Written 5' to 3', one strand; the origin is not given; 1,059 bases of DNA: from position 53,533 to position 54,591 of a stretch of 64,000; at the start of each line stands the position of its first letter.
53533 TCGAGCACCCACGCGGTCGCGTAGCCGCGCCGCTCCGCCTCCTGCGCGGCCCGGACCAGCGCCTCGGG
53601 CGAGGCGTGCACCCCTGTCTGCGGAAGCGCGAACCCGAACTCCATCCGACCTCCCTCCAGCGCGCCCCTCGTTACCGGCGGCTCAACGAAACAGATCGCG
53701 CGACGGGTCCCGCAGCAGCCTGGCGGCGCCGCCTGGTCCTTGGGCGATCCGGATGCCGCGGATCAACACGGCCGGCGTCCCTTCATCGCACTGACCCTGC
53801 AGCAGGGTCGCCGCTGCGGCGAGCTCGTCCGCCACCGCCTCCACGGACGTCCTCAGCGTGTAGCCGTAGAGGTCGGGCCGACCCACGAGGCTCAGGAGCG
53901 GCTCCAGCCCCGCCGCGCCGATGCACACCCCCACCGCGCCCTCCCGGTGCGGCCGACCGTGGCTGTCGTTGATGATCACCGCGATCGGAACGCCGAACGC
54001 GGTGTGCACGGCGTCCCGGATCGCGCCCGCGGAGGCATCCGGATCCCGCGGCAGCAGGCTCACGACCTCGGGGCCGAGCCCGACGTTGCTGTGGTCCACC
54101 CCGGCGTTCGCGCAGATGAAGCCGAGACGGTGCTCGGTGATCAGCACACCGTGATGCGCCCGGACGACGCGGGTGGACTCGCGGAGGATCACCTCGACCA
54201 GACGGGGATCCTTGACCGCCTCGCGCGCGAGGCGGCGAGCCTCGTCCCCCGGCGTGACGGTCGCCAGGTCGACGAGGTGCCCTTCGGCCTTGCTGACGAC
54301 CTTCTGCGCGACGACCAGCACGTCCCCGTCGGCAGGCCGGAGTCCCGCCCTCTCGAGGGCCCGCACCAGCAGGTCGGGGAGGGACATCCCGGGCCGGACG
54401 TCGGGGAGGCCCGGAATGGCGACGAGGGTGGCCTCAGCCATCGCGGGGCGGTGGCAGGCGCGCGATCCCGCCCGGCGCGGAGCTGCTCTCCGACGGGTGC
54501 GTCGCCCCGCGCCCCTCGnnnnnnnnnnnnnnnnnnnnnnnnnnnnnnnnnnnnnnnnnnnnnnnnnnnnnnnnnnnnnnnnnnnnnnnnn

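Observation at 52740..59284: F420 block: three LLM oxidoreductases around a stand-alone CofE, translationally coupled to an M16 peptidase pair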

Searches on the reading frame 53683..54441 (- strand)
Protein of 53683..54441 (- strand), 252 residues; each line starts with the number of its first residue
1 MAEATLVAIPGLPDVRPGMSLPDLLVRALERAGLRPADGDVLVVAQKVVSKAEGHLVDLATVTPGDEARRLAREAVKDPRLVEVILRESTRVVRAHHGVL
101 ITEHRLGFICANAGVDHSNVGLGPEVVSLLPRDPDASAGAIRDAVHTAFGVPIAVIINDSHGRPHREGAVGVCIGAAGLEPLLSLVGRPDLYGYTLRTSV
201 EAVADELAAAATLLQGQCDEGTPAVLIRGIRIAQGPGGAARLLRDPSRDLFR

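Call 6: search_protein_families(library=ncbifam, proteins=[window:53683-54441:-], max_evalue=0.00001)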
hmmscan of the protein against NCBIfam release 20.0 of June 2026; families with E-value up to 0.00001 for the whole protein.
window:53683-54441:- (252 aa): 4 families
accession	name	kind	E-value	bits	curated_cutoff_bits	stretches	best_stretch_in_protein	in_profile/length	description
TIGR01916.1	F420_cofE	equivalog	1.4e-76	257.1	180.65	1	6-252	3-244/244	coenzyme F420-0:L-glutamate ligase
NF009809.0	PRK13293.1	equivalog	5.4e-71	238.9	274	1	5-252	4-244/253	coenzyme F420-0:L-glutamate ligase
NF009810.0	PRK13294.1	equivalog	2e-57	195.1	304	1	3-252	12-243/449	coenzyme F420-0:L-glutamate ligase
TIGR04132.1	intra_fol_E_lig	hypoth_equivalog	7.2e-24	84.5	350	1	40-228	32-201/241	putative folate metabolism gamma-glutamate ligase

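Call 7: search_protein_families(library=pfam, proteins=[window:53683-54441:-], max_evalue=0.001)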
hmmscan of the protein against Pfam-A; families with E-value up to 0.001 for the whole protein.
window:53683-54441:- (252 aa): 1 family
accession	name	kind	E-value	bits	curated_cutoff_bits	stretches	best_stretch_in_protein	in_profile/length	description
PF01996.21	F420_ligase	-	3e-73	246.3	25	1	12-229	4-218/218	F420-0:Gamma-glutamyl ligase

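Call 29: find_homologous_proteins(query=window:53683-54441:-, max_evalue=1e-20)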
Query window:53683-54441:- (252 aa): 6831 proteins with E <= 1e-20 among 8000 candidates; the best 120 are listed.
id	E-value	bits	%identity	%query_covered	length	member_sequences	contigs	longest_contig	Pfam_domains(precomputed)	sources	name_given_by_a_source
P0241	2.7e-155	533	100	100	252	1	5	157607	PF01996.22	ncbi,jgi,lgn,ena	-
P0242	2.5e-154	530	100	100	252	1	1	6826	PF01996.22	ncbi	-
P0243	3.1e-132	458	87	98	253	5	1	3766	PF01996.22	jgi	jgi:coenzyme F420-0:L-glutamate ligase/coenzyme F420-1:gamma-L-glutamate ligase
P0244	6.2e-128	444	85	98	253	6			PF01996.22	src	-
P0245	1.5e-126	439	84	99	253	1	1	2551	PF01996.22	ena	-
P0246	6.0e-126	437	84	99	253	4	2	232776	PF01996.22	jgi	-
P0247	6.9e-126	437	82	100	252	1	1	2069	PF01996.22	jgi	-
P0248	1.7e-125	436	83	100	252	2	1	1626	PF01996.22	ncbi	-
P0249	3.5e-125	435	82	100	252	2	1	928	PF01996.22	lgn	-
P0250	4.3e-125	434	83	100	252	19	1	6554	PF01996.22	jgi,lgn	-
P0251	8.0e-125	433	82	100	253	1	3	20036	PF01996.22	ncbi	-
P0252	1.1e-124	433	80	100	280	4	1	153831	PF01996.22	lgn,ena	-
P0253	2.1e-124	432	82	99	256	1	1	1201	PF01996.22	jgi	-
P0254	2.5e-124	432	83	100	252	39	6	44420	PF01996.22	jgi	-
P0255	4.3e-124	431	82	98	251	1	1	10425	PF01996.22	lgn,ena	-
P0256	5.6e-124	431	82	99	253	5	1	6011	PF01996.22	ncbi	-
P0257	8.7e-124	430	81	100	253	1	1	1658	PF01996.22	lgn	-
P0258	8.7e-124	430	83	100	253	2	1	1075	PF01996.22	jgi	jgi:coenzyme F420-0:L-glutamate ligase / coenzyme F420-1:gamma-L-glutamate ligase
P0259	1.9e-123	429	81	100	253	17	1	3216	PF01996.22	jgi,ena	-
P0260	2.3e-123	429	81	100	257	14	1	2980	PF01996.22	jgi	jgi:coenzyme F420-0:L-glutamate ligase/coenzyme F420-1:gamma-L-glutamate ligase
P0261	4.7e-123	428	81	100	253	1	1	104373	PF01996.22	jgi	jgi:coenzyme F420-0:L-glutamate ligase / coenzyme F420-1:gamma-L-glutamate ligase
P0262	7.0e-123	427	81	100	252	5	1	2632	PF01996.22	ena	-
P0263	1.6e-122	426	81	100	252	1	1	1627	PF01996.22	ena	-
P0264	1.9e-122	426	81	100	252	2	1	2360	PF01996.22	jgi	jgi:coenzyme F420-0:L-glutamate ligase/coenzyme F420-1:gamma-L-glutamate ligase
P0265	2.4e-122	425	81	100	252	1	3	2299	PF01996.22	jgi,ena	-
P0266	2.7e-122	425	79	100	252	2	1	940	PF01996.22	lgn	-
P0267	2.7e-122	425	80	100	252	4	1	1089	PF01996.22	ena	-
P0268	4.1e-122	425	80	98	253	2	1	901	PF01996.22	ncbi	-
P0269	5.7e-122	424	80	100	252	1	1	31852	PF01996.22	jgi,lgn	jgi:coenzyme F420-0:L-glutamate ligase/coenzyme F420-1:gamma-L-glutamate ligase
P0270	7.4e-122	424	81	100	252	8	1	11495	PF01996.22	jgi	jgi:coenzyme F420-0:L-glutamate ligase/coenzyme F420-1:gamma-L-glutamate ligase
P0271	7.5e-122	424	79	100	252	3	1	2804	PF01996.22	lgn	-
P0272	9.5e-122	423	81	100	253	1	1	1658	PF01996.22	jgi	jgi:coenzyme F420-0:L-glutamate ligase/coenzyme F420-1:gamma-L-glutamate ligase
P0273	1.1e-121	423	81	100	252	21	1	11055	PF01996.22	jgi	jgi:coenzyme F420-0:L-glutamate ligase/coenzyme F420-1:gamma-L-glutamate ligase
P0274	1.8e-121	423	80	100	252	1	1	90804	PF01996.22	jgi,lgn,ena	-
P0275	2.1e-121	422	81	100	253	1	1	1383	PF01996.22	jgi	jgi:coenzyme F420-0:L-glutamate ligase/coenzyme F420-1:gamma-L-glutamate ligase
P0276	2.9e-121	422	80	99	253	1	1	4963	PF01996.22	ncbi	-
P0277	4.1e-121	421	79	100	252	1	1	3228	PF01996.22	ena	-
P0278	1.3e-120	420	80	99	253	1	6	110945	PF01996.22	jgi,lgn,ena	jgi:coenzyme F420-0:L-glutamate ligase/coenzyme F420-1:gamma-L-glutamate ligase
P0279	1.4e-120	420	79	100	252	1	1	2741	PF01996.22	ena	-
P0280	1.4e-120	420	78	99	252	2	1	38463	PF01996.22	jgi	jgi:coenzyme F420-0:L-glutamate ligase / coenzyme F420-1:gamma-L-glutamate ligase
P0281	2.1e-120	419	81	98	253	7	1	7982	PF01996.22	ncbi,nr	ncbi:MAG TPA: coenzyme F420-0:L-glutamate ligase [bacterium]|nr:coenzyme F420-0:L-glutamate ligase [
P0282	2.4e-120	419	79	100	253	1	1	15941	PF01996.22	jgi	jgi:coenzyme F420-0:L-glutamate ligase / coenzyme F420-1:gamma-L-glutamate ligase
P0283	4.4e-120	418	81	99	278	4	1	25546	PF01996.22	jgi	jgi:coenzyme F420-0:L-glutamate ligase / coenzyme F420-1:gamma-L-glutamate ligase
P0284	5.5e-120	418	80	100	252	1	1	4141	PF01996.22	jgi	jgi:coenzyme F420-0:L-glutamate ligase / coenzyme F420-1:gamma-L-glutamate ligase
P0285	7.4e-120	417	79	100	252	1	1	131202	PF01996.22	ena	-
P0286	7.6e-120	417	80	99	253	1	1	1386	PF01996.22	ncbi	-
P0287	1.0e-119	417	80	99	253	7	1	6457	PF01996.22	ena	-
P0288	1.5e-119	416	83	98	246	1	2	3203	PF01996.22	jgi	-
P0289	1.5e-119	416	79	98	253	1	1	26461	PF01996.22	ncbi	-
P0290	1.8e-119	416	80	100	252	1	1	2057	PF01996.22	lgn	-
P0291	1.9e-119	416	81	99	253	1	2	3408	PF01996.22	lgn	-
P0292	1.9e-119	416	81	99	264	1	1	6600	PF01996.22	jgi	jgi:coenzyme F420-0:L-glutamate ligase / coenzyme F420-1:gamma-L-glutamate ligase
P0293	2.1e-119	416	78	100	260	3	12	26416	PF01996.22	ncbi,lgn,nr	ncbi:MAG TPA: coenzyme F420-0:L-glutamate ligase [bacterium]|nr:coenzyme F420-0:L-glutamate ligase [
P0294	2.6e-119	415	80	99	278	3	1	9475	PF01996.22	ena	-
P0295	3.9e-119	415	77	100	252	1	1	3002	PF01996.22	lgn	-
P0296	4.4e-119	415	80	98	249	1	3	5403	PF01996.22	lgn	-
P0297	6.5e-119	414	78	100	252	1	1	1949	PF01996.22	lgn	-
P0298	8.8e-119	414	79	100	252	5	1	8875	PF01996.22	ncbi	-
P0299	2.1e-118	412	78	100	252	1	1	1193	PF01996.22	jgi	jgi:coenzyme F420-0:L-glutamate ligase / coenzyme F420-1:gamma-L-glutamate ligase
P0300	2.7e-118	412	77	100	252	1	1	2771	PF01996.22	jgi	-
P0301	2.7e-118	412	77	100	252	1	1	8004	PF01996.22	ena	-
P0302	4.3e-118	411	78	100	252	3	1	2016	PF01996.22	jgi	jgi:coenzyme F420-0:L-glutamate ligase / coenzyme F420-1:gamma-L-glutamate ligase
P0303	9.7e-118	410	78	98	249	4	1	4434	PF01996.22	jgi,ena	-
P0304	1.1e-117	410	78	100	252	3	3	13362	PF01996.22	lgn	-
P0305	2.2e-117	409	79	100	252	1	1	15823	PF01996.22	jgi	-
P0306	2.4e-117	409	78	100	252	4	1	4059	PF01996.22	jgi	jgi:coenzyme F420-0:L-glutamate ligase / coenzyme F420-1:gamma-L-glutamate ligase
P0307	2.8e-117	409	77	100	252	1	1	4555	PF01996.22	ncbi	-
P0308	9.4e-117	407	82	93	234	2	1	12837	PF01996.22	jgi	-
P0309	1.0e-116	407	78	99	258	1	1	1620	PF01996.22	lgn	-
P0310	1.1e-116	407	78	99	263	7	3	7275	PF01996.22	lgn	-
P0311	3.3e-116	405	76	100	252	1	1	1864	PF01996.22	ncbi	-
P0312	4.2e-116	405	78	98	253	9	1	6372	PF01996.22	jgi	jgi:coenzyme F420-0:L-glutamate ligase / coenzyme F420-1:gamma-L-glutamate ligase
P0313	7.9e-116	404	78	98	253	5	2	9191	PF01996.22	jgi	-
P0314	9.1e-116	404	77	100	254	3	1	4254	PF01996.22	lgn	-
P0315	1.3e-114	400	76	100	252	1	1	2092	PF01996.22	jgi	jgi:coenzyme F420-0:L-glutamate ligase / coenzyme F420-1:gamma-L-glutamate ligase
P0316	3.4e-114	399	82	93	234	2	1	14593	PF01996.22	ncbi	-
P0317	3.6e-114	399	76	100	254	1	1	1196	PF01996.22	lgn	-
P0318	4.6e-114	398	76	100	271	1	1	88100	PF01996.22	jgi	jgi:coenzyme F420-0:L-glutamate ligase/coenzyme F420-1:gamma-L-glutamate ligase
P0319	5.9e-114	398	77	98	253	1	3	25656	PF01996.22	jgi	jgi:coenzyme F420-0:L-glutamate ligase/coenzyme F420-1:gamma-L-glutamate ligase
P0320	7.0e-114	398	76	100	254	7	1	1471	PF01996.22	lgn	-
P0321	8.1e-114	397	77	100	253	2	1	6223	PF01996.22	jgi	jgi:coenzyme F420-0:L-glutamate ligase/coenzyme F420-1:gamma-L-glutamate ligase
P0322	8.1e-114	397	75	100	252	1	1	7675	PF01996.22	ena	-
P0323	1.6e-113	396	74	100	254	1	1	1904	PF01996.22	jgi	jgi:coenzyme F420-0:L-glutamate ligase / coenzyme F420-1:gamma-L-glutamate ligase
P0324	1.7e-113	396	76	100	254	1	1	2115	PF01996.22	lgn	-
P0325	1.9e-113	396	82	93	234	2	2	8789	PF01996.22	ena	-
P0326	3.4e-113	395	76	100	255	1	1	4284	PF01996.22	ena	-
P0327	3.5e-113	395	76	100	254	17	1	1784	PF01996.22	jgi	jgi:coenzyme F420-0:L-glutamate ligase/coenzyme F420-1:gamma-L-glutamate ligase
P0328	3.6e-113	395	76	100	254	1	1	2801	PF01996.22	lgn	-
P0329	5.8e-113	395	77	98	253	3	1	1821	PF01996.22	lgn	-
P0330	8.7e-113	394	79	98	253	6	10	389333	PF01996.22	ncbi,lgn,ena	-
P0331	1.3e-112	394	75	100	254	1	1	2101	PF01996.22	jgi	jgi:coenzyme F420-0:L-glutamate ligase / coenzyme F420-1:gamma-L-glutamate ligase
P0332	1.4e-112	393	74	100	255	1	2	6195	PF01996.22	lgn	-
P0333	1.9e-112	393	75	100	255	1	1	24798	PF01996.22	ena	-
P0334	2.5e-112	393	77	98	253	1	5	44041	PF01996.22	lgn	-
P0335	3.7e-112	392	74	100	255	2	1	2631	PF01996.22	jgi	jgi:coenzyme F420-0:L-glutamate ligase / coenzyme F420-1:gamma-L-glutamate ligase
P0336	4.3e-112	392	76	100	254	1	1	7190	PF01996.22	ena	-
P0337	4.9e-112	392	75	100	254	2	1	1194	PF01996.22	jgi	jgi:coenzyme F420-0:L-glutamate ligase / coenzyme F420-1:gamma-L-glutamate ligase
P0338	1.0e-111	391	75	100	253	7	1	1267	PF01996.22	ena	-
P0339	1.5e-111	390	76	100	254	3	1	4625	PF01996.22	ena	-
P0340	1.6e-111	390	81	93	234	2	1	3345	PF01996.22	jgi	jgi:coenzyme F420-0:L-glutamate ligase/coenzyme F420-1:gamma-L-glutamate ligase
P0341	4.3e-111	389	75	98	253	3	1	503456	PF01996.22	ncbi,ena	-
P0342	6.2e-111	388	74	100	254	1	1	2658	PF01996.22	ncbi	-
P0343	8.8e-111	388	75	100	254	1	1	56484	PF01996.22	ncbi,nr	ncbi:MAG TPA: coenzyme F420-0:L-glutamate ligase [bacterium]|nr:coenzyme F420-0:L-glutamate ligase [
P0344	7.0e-110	385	74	100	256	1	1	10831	PF01996.22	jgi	jgi:coenzyme F420-0:L-glutamate ligase / coenzyme F420-1:gamma-L-glutamate ligase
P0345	7.9e-110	384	74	100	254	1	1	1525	PF01996.22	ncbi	-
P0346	1.2e-109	384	74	100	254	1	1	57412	PF01996.22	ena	-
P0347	3.0e-109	382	73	100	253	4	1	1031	PF01996.22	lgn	-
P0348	3.3e-109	382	74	100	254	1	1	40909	PF01996.22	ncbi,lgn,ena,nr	ncbi:MAG TPA: coenzyme F420-0:L-glutamate ligase [bacterium]|nr:coenzyme F420-0:L-glutamate ligase [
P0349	5.9e-109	382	72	100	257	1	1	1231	PF01996.22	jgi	jgi:coenzyme F420-0:L-glutamate ligase/coenzyme F420-1:gamma-L-glutamate ligase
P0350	1.9e-108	380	79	92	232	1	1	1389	PF01996.22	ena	-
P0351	2.2e-108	380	72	100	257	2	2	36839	PF01996.22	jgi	-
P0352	7.1e-108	378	75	100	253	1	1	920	PF01996.22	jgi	jgi:coenzyme F420-0:L-glutamate ligase / coenzyme F420-1:gamma-L-glutamate ligase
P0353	1.2e-107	377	73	100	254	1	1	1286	PF01996.22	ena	-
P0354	2.4e-107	376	72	99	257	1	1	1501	PF01996.22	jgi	jgi:coenzyme F420-0:L-glutamate ligase/coenzyme F420-1:gamma-L-glutamate ligase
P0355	4.2e-107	375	71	99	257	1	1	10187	PF01996.22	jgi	jgi:coenzyme F420-0:L-glutamate ligase / coenzyme F420-1:gamma-L-glutamate ligase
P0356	7.9e-107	375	73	100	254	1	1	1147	PF01996.22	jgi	jgi:coenzyme F420-0:L-glutamate ligase/coenzyme F420-1:gamma-L-glutamate ligase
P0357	1.2e-106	374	73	97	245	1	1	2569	PF01996.22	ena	-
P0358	1.5e-106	374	73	98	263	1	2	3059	PF01996.22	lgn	-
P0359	1.5e-106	374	72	99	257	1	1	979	PF01996.22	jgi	jgi:coenzyme F420-0:L-glutamate ligase / coenzyme F420-1:gamma-L-glutamate ligase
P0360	3.2e-106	373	70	100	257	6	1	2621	PF01996.22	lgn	-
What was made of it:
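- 53683..54441 (-): Stand-alone CofE (F420-0:gamma-glutamyl ligase), 252 aa, single domain. Call 29: all 120 listed relatives are stand-alone.
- On FbiB (actinobacterial fusion): Call 29: the 120 listed relatives carry PF01996 only.
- The 120 best listed relatives, at 70-100% identity, are all 232-280 aa with PF01996 only (call 29).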

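Call 32: find_related_loci(query=window:53683-54441:-, collection=metagenome_contigs, flank=8000)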
Query window:53683-54441:- (252 aa) in metagenome_contigs; peptide patterns used: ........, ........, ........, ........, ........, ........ (x = any residue, [..] = any of these).
600 stretches matched a pattern (row limit reached: there are more); 534 encode a relative of the query (tblastn E <= 1e-3); the best 80 are kept; 80 distinct loci.
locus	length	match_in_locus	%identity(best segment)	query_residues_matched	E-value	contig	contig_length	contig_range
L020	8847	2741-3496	80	1-252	2e-118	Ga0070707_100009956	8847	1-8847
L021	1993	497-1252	81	1-252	2e-122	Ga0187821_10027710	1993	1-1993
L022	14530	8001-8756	82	1-252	1e-114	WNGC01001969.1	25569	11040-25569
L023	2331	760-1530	71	1-252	4e-118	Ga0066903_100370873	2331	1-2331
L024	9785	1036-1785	57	5-252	1e-77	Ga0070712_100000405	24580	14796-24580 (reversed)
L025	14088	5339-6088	56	5-252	4e-77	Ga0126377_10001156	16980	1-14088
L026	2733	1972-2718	55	6-252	3e-78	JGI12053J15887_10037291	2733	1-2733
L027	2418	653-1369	55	11-252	2e-78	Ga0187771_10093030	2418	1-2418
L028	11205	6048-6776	61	7-252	2e-75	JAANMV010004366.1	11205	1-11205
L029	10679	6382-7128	55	2-252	7e-76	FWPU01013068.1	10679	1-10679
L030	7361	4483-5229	54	6-252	2e-75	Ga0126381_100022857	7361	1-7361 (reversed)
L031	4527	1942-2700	53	1-252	4e-74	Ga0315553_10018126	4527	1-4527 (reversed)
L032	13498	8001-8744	55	6-251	6e-74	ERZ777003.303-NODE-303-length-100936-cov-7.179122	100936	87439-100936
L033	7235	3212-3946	54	6-252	1e-73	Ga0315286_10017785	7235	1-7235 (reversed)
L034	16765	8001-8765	53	2-252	1e-73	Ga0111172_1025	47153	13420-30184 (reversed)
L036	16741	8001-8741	55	8-252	4e-73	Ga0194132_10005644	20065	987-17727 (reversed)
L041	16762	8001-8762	54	3-252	9e-72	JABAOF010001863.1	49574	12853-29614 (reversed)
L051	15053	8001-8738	57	6-252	8e-70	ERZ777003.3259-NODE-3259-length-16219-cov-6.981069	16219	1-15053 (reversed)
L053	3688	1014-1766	56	6-252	2e-69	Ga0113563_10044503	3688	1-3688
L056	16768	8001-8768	53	1-252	9e-69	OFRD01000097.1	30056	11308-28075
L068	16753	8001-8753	51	6-252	4e-67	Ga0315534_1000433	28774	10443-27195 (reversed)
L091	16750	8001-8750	51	5-252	3e-64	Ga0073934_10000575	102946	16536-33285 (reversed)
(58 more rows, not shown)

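Call 39: search_protein_families(library=ncbifam, proteins=[L022:1385-2320:-, L022:2340-3503:-, L051:6966-7970:+, L051:8672-9694:+, L051:9691-10359:+, L036:6967-7974:+, L036:8815-9741:+, L036:9738-10388:+, L051:5977-6948:-], max_evalue=1e-25)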
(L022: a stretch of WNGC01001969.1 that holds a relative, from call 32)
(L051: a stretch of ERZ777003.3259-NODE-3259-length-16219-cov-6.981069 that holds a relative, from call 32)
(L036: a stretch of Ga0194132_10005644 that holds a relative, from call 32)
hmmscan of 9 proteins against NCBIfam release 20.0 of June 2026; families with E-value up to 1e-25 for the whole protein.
L022:1385-2320:- (311 aa): 4 families
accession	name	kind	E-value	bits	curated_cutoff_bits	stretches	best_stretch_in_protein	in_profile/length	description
TIGR03560.1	F420_Rv1855c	subfamily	1.1e-85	287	231.4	1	10-243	2-226/227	TIGR03560 family F420-dependent LLM class oxidoreductase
TIGR03619.1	F420_Rv2161c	subfamily_domain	1e-46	159.6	166.9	1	25-280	2-245/247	TIGR03619 family F420-dependent LLM class oxidoreductase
TIGR03621.1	F420_MSMEG_2516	subfamily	7.6e-40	136.9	213.15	1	18-217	11-183/295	TIGR03621 family F420-dependent LLM class oxidoreductase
TIGR03856.1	F420_MSMEG_2906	subfamily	1.5e-37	129.5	243.7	0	21-144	16-134/249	LLM class F420-dependent oxidoreductase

L022:2340-3503:- (387 aa): 0 families

L051:6966-7970:+ (334 aa): 8 families
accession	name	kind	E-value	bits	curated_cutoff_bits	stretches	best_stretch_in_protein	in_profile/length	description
TIGR03554.1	F420_G6P_DH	equivalog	5.2e-149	495.7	420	1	2-330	2-331/331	glucose-6-phosphate dehydrogenase (coenzyme-F420)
TIGR03885.1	flavin_revert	hypoth_equivalog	8.6e-73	245.3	398.7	1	4-328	1-314/315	TIGR03885 family FMN-dependent LLM class oxidoreductase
TIGR03557.1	F420_G6P_family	subfamily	1.5e-72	244.4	210.4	1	4-330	1-315/316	TIGR03557 family F420-dependent LLM class oxidoreductase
TIGR04465.1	ArgArg_F420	equivalog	5e-67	226.5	470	1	5-330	49-364/364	F420-dependent hydroxymycolic acid dehydrogenase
TIGR03619.1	F420_Rv2161c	subfamily_domain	4.1e-37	128.1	166.9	1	21-249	3-238/247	TIGR03619 family F420-dependent LLM class oxidoreductase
TIGR03560.1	F420_Rv1855c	subfamily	6e-33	114.5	231.4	1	16-182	13-188/227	TIGR03560 family F420-dependent LLM class oxidoreductase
NF002619.0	PRK02271.1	equivalog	3.5e-29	102.1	276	1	17-249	15-232/329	5,10-methylenetetrahydromethanopterin reductase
TIGR03555.1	F420_mer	equivalog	4.2e-28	98.7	348.7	1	18-327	14-325/325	5,10-methylenetetrahydromethanopterin reductase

L051:8672-9694:+ (340 aa): 1 family
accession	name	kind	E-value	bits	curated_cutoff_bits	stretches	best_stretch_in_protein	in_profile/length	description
TIGR01819.1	F420_cofD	equivalog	3e-92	308.8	257.45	1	30-330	1-300/301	2-phospho-L-lactate transferase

L051:9691-10359:+ (222 aa): 1 family
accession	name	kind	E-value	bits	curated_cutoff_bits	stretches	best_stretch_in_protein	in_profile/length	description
TIGR03552.1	F420_cofC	equivalog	3.6e-39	134.4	105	1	9-205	2-192/196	2-phospho-L-lactate guanylyltransferase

L036:6967-7974:+ (335 aa): 9 families
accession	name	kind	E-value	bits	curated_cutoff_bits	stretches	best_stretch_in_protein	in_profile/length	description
TIGR03554.1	F420_G6P_DH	equivalog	1.3e-150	500.9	420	1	3-331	2-331/331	glucose-6-phosphate dehydrogenase (coenzyme-F420)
TIGR03557.1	F420_G6P_family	subfamily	5.4e-75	252.5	210.4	1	5-331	1-315/316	TIGR03557 family F420-dependent LLM class oxidoreductase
TIGR03885.1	flavin_revert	hypoth_equivalog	4.9e-72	242.8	398.7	1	5-330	1-315/315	TIGR03885 family FMN-dependent LLM class oxidoreductase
TIGR04465.1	ArgArg_F420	equivalog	3.8e-71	240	470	1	6-331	49-364/364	F420-dependent hydroxymycolic acid dehydrogenase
TIGR03619.1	F420_Rv2161c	subfamily_domain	3e-34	118.7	166.9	1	22-252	3-240/247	TIGR03619 family F420-dependent LLM class oxidoreductase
TIGR03560.1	F420_Rv1855c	subfamily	1.7e-31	109.8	231.4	1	16-183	12-188/227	TIGR03560 family F420-dependent LLM class oxidoreductase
NF002619.0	PRK02271.1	equivalog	6.2e-30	104.6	276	1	17-251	14-233/329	5,10-methylenetetrahydromethanopterin reductase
TIGR03555.1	F420_mer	equivalog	3e-28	99.2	348.7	0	18-249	13-230/325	5,10-methylenetetrahydromethanopterin reductase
TIGR03621.1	F420_MSMEG_2516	subfamily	4.6e-26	91.6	213.15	1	15-189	12-172/295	TIGR03621 family F420-dependent LLM class oxidoreductase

L036:8815-9741:+ (308 aa): 1 family
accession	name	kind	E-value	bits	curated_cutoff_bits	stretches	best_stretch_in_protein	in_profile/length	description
TIGR01819.1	F420_cofD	equivalog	8.2e-91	304.1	257.45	1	2-300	1-300/301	2-phospho-L-lactate transferase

L036:9738-10388:+ (216 aa): 1 family
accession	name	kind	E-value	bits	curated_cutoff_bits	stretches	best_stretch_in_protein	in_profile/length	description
TIGR03552.1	F420_cofC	equivalog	7.7e-37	126.8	105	1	6-199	2-191/196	2-phospho-L-lactate guanylyltransferase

L051:5977-6948:- (323 aa): 4 families
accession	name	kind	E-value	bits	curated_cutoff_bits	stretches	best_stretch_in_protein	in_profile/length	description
TIGR03619.1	F420_Rv2161c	subfamily_domain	1.4e-79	267.2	166.9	1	45-289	2-246/247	TIGR03619 family F420-dependent LLM class oxidoreductase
TIGR03560.1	F420_Rv1855c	subfamily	7.5e-38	130.6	231.4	1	43-255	15-222/227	TIGR03560 family F420-dependent LLM class oxidoreductase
TIGR03571.1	lucif_BA3436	subfamily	6.6e-32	111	303.9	1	25-294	11-286/304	TIGR03571 family LLM class oxidoreductase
TIGR03854.1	F420_MSMEG_3544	hypoth_equivalog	1.4e-26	93.5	295.6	1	88-266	42-221/290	TIGR03854 family LLM class F420-dependent oxidoreductase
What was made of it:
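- In the ANGP1 relatives a fourth F420 LLM (TIGR03560) sits on the other side of the M16 pair, so F420 genes there flank the peptidase on both sides (call 39). F420 LLMs lie on both sides of the M16 pair in the ANGP1 MAGs (call 39).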
